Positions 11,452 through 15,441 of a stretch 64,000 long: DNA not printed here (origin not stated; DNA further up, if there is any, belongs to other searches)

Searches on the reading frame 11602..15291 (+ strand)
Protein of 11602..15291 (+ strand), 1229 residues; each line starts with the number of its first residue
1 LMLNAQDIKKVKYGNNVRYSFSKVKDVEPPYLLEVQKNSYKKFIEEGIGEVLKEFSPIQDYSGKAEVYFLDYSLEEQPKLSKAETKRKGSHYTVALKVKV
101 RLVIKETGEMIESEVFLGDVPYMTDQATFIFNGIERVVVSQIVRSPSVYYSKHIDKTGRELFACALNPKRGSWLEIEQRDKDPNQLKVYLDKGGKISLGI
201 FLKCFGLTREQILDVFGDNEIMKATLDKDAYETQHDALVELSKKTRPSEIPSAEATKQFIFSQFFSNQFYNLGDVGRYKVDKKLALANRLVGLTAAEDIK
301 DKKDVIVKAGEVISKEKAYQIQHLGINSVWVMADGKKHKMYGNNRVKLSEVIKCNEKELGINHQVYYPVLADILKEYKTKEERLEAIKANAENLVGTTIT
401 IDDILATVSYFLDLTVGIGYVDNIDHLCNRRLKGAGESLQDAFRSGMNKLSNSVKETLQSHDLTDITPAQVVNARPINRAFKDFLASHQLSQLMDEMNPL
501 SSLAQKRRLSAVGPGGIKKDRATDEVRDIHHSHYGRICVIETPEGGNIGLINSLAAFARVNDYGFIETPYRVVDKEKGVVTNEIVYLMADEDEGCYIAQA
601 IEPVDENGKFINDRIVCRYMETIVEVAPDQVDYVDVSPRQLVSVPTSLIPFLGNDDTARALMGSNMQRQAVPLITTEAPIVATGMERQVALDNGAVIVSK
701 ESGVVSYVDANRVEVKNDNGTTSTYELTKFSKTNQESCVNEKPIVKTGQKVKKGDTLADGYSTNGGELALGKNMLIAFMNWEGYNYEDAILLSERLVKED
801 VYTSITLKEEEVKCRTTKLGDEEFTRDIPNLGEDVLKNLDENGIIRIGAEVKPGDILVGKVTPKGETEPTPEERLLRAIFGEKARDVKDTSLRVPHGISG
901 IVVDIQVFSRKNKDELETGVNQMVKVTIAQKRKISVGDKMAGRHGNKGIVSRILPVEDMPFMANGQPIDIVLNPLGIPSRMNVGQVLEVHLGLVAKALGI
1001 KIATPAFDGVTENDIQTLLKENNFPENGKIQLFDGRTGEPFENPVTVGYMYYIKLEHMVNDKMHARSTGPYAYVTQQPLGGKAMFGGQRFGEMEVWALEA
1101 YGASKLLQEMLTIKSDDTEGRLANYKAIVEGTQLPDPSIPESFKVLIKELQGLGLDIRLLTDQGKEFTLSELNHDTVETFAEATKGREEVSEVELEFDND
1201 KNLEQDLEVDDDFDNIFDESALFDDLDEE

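Call 20: find_encoding_contigs(protein=window:11602-15291:+, flank=10000, max_places=8)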
Protein window:11602-15291:+ (1229 aa): no gene with exactly this product is on record in the collection.
